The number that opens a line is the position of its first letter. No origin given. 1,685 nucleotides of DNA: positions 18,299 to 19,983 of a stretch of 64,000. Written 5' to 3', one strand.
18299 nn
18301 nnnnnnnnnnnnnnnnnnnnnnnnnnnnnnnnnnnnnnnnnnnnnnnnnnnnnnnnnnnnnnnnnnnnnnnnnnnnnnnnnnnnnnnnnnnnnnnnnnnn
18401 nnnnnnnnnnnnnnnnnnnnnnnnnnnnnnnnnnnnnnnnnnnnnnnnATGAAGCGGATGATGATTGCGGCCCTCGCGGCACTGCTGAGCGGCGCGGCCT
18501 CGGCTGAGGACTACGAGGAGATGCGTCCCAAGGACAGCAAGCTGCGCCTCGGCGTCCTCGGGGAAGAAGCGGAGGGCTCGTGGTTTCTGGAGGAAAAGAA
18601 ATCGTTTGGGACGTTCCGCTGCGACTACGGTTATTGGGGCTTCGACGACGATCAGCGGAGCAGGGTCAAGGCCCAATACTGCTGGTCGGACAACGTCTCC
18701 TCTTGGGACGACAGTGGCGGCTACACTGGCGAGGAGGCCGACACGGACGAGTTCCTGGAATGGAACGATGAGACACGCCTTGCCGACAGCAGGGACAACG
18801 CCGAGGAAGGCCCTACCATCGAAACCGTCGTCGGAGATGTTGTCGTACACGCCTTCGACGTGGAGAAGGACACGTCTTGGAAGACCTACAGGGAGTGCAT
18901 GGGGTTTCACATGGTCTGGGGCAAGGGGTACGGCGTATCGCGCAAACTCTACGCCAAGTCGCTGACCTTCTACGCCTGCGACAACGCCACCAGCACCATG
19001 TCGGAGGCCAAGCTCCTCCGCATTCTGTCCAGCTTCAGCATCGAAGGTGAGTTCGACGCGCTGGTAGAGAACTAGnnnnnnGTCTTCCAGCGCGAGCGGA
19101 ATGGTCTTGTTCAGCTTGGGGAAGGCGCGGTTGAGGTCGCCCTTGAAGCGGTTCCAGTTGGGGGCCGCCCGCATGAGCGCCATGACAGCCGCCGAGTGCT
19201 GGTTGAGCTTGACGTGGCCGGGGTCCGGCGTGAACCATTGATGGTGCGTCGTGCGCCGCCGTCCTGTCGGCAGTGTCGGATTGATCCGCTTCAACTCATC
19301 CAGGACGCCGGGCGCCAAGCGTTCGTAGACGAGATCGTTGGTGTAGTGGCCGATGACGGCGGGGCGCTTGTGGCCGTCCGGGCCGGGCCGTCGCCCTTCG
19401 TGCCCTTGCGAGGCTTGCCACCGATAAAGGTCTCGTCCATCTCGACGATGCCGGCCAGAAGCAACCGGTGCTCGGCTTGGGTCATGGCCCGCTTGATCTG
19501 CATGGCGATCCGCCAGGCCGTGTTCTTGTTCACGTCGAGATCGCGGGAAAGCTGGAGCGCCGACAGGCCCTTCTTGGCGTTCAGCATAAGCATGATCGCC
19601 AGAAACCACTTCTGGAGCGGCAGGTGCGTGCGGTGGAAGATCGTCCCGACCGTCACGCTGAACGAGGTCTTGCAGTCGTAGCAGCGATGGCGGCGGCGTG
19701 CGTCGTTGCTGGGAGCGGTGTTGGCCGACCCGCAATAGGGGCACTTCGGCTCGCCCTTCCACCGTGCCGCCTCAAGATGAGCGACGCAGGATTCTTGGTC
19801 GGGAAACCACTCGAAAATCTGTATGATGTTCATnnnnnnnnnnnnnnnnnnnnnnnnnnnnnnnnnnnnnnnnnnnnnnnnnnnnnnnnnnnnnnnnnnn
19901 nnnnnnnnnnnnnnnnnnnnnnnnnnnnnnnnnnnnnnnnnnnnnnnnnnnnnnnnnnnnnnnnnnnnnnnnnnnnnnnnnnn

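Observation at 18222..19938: Intact-ended IS1595-family element with passenger gene inserted between ydbH and ynbE; transposase frameshifted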

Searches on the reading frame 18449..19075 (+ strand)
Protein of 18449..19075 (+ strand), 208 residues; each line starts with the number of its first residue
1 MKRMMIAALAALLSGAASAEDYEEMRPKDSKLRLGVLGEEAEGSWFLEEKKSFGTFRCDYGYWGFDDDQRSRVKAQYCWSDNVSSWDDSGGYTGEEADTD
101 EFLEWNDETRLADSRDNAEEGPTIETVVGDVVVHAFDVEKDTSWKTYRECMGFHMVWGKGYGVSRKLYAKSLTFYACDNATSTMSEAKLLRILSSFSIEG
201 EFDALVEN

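Call 7: search_protein_families(library=pfam, proteins=[window:18449-19072:+], max_evalue=0.01)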
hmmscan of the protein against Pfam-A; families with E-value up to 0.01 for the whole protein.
window:18449-19072:+ (208 aa): 0 families

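Call 10: search_protein_families(library=ncbifam, proteins=[window:18449-19072:+], max_evalue=0.01)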
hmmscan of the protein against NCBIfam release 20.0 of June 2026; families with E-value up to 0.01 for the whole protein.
window:18449-19072:+ (208 aa): 0 families

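Call 50: search_protein_representatives(protein=window:18449-19072:+)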
Query: 208 residues. Proteins with E-value up to 0.001 (for the whole library): 40; up to 1e-10: 28; up to 1e-30: 8. The best 40 are listed.
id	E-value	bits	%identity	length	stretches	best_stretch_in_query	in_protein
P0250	5.4e-137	470.6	100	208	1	1-208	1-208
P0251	2.1e-54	200.8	61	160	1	47-207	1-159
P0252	1.8e-42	161.8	42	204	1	6-207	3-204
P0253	1.1e-37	146.1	42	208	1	9-207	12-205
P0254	2.6e-35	138.4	40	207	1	6-207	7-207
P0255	1.2e-34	136.2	66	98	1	111-207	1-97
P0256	3.9e-32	128.0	63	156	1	111-207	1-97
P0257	1.8e-31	125.8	37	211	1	12-207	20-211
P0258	1.4e-26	109.9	66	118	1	118-207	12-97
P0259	2.8e-26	108.9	41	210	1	11-206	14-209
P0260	2.0e-25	106.1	34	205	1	6-207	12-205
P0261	9.2e-21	90.9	39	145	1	58-207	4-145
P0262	2.0e-20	89.8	34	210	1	10-207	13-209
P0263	6.4e-19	84.8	35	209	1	51-207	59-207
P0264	7.7e-18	81.3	31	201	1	2-206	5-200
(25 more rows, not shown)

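Call 58: find_encoding_contigs(protein=window:18449-19075:+, flank=3000)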
Protein window:18449-19075:+ (208 aa): no gene with exactly this product is on record in the collection.

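Call 59: search_protein_families(library=phrogs, proteins=[window:18449-19072:+], max_evalue=0.001)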
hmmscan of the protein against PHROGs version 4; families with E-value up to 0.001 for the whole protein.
window:18449-19072:+ (208 aa): 0 families

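Call 71: predict_structure(alignment_id=A5)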
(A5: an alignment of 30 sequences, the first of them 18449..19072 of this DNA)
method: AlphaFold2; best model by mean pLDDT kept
length: 208 residues; sequences in the alignment: 30
mean_pLDDT: 83.2   pTM: 0.81
mean pLDDT of the five models: 83.2, 82.9, 82.6, 81.9, 81.0
residues with pLDDT >= 90: 106; 70-90: 60; 50-70: 35; < 50: 7
segments of 3 or more residues with pLDDT < 50: 1-3
pLDDT, mean of each block of 10 residues (from residue 1): 50 53 90 96 94 89 92 95 65 59 77 77 94 91 88 87 71 93 94 98 95
secondary structure, 60 per line:
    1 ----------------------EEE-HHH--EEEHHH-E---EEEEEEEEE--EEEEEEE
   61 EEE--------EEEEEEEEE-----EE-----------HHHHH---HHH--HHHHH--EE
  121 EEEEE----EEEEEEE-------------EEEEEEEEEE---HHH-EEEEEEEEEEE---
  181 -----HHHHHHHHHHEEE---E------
elements in order: E23-25 E32-34 E43-51 E54-63 E72-80 H99-103 H112-116 E119-125 E130-136 E150-159 E167-177 H186-195 E196-198

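Call 74: fold_search(model_id=the predicted structure, library=pdb)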
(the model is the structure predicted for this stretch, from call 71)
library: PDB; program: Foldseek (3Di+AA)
matches with E <= 10: 652; with E <= 0.001: 0
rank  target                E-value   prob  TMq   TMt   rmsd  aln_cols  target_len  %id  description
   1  3l88_L                2.4e-02  0.23  0.19  0.20  14.2       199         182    9  Crystal structure of the human Adenovirus type 21 fiber knob (released 2010-04-14)
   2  3l88_H                2.9e-02  0.30  0.22  0.24  15.0       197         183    8  Crystal structure of the human Adenovirus type 21 fiber knob (released 2010-04-14)
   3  3l88_J                4.8e-02  0.25  0.23  0.25  15.0       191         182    8  Crystal structure of the human Adenovirus type 21 fiber knob (released 2010-04-14)
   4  3l88_A                5.4e-02  0.20  0.21  0.23  13.5       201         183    9  Crystal structure of the human Adenovirus type 21 fiber knob (released 2010-04-14)
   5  3l88_C                6.1e-02  0.13  0.17  0.18  15.4       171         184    9  Crystal structure of the human Adenovirus type 21 fiber knob (released 2010-04-14)
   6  3l89_E                6.4e-02  0.16  0.19  0.20  15.4       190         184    7  Human Adenovirus type 21 knob in complex with domains SCR1 and SCR2 of CD46 (membrane cofactor protein, MCP) (released 2010-04-14)
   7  3exw_A                7.2e-02  0.16  0.22  0.22  14.7       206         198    8  Crystal structure of the human Adenovirus type 7 fiber knob (released 2008-11-25)
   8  3l89_F                7.6e-02  0.20  0.22  0.24  14.5       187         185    6  Human Adenovirus type 21 knob in complex with domains SCR1 and SCR2 of CD46 (membrane cofactor protein, MCP) (released 2010-04-14)
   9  3l89_H                7.6e-02  0.14  0.18  0.20  15.4       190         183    8  Human Adenovirus type 21 knob in complex with domains SCR1 and SCR2 of CD46 (membrane cofactor protein, MCP) (released 2010-04-14)
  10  3l89_I                8.5e-02  0.14  0.18  0.20  15.6       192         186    7  Human Adenovirus type 21 knob in complex with domains SCR1 and SCR2 of CD46 (membrane cofactor protein, MCP) (released 2010-04-14)
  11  3l89_G                9.0e-02  0.14  0.18  0.20  15.4       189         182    6  Human Adenovirus type 21 knob in complex with domains SCR1 and SCR2 of CD46 (membrane cofactor protein, MCP) (released 2010-04-14)
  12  5h7y_A                1.0e-01  0.51  0.35  0.28   9.5       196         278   13  Structure of immunity protein TplEi of T6SS from Pseudomonas aeruginosa complexed with "L" peptide (released 2017-10-04)
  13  5h7z_A                1.1e-01  0.54  0.32  0.25   6.9       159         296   11  Apo structure of immunity protein TplEi of T6SS from Pseudomonas aeruginosa (released 2017-10-04)
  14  2o39_A                1.2e-01  0.15  0.23  0.23  15.2       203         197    9  Human Adenovirus type 11 knob in complex with domains SCR1 and SCR2 of CD46 (membrane cofactor protein, MCP) (released 2007-01-09)
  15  6w0p_B                1.5e-01  0.20  0.24  0.10  10.7       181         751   10  Putative kojibiose phosphorylase from human microbiome (released 2020-03-18)
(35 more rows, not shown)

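Call 83: find_encoding_contigs(protein=P0251, flank=4000, max_places=3)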
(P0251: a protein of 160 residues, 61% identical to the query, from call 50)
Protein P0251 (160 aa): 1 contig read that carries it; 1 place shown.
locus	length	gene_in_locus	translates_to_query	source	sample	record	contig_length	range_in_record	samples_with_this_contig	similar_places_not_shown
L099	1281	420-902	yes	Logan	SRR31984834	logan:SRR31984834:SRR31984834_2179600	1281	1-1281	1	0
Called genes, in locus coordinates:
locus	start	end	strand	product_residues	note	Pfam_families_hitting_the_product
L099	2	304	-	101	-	?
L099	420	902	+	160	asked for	-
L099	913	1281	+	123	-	?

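Call 84: find_encoding_contigs(protein=P0252, flank=4000, max_places=3)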
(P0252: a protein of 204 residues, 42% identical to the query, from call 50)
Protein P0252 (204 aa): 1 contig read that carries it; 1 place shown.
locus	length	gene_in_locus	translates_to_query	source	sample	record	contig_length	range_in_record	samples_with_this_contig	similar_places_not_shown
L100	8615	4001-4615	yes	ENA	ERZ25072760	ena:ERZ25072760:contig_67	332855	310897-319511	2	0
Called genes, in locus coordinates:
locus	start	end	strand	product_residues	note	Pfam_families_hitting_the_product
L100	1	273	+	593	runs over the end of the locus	-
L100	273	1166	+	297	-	PF02899:Phage_int_SAM_1, PF13495:Phage_int_SAM_4 (weak), PF00589:Phage_integrase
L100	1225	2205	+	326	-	PF03328:HpcH_HpaI, PF15617:C-C_Bond_Lyase (faint), PF22484:DUF6986 (weak)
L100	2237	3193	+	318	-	PF03255:ACCA, PF01039:Carboxyl_trans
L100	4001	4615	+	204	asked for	-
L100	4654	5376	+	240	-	-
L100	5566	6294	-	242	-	PF01925:TauE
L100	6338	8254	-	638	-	PF00501:AMP-binding, PF13193:AMP-binding_C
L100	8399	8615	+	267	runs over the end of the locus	-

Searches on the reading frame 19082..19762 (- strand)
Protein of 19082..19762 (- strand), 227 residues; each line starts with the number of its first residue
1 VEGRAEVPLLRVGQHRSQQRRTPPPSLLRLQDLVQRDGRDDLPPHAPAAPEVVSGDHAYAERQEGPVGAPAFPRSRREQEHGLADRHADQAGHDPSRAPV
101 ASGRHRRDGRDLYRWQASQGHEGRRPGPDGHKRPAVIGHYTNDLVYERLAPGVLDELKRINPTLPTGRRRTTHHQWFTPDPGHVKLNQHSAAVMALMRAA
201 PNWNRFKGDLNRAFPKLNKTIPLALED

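Call 7: search_protein_families(library=pfam, proteins=[window:19082-19762:-], max_evalue=0.01)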
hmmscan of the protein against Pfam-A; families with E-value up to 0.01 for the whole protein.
window:19082-19762:- (227 aa): 1 family
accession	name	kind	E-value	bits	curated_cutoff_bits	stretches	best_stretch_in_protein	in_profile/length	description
PF10546.14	P63C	-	1e-14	55.3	26.1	1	128-186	35-93/93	P63C domain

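Call 10: search_protein_families(library=ncbifam, proteins=[window:19082-19762:-], max_evalue=0.01)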
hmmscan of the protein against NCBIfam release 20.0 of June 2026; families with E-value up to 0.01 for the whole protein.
window:19082-19762:- (227 aa): 0 families

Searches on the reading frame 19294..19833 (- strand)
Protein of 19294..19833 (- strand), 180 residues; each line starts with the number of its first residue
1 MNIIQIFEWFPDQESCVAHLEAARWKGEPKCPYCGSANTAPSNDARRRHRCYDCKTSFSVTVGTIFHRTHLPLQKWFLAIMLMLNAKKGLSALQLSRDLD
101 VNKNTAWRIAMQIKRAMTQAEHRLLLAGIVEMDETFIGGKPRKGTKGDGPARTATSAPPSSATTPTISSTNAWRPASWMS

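Call 7: search_protein_families(library=pfam, proteins=[window:19294-19833:-], max_evalue=0.01)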
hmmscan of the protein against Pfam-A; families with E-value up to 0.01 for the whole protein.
window:19294-19833:- (180 aa): 2 families
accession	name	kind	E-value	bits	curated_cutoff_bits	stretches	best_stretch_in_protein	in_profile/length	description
PF12760.12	Zn_ribbon_IS1595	-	6.3e-11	42.5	25.4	1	11-56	1-45/46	Transposase zinc-ribbon domain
PF23451.1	Zn_ribbon_PaaD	-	0.0015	18.5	27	1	27-58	13-49/53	PaaD zinc beta ribbon domain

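Call 10: search_protein_families(library=ncbifam, proteins=[window:19294-19833:-], max_evalue=0.01)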
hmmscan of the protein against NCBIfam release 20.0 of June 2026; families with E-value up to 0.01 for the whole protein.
window:19294-19833:- (180 aa): 5 families
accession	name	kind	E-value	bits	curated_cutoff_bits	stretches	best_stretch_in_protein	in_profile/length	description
NF033547.1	transpos_IS1595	equivalog_domain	1.4e-23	83.9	75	1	68-148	1-85/215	IS1595 family transposase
NF033558.1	transpos_IS1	equivalog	0.00027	20.9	100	1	31-142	1-112/199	IS1 family transposase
NF040595.1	HTH_Cbp1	equivalog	0.00074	19.5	140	1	85-139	58-110/135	CRISPR DNA repeat-binding protein Cbp1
NF033550.5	transpos_ISL3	equivalog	0.0054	15.9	180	1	46-136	47-133/370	ISL3 family transposase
NF050000.1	IS1_IS1595_Zn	domain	0.0059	17.2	28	0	31-59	1-32/34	IS1/IS1595 family N-terminal zinc-binding domain-containing protein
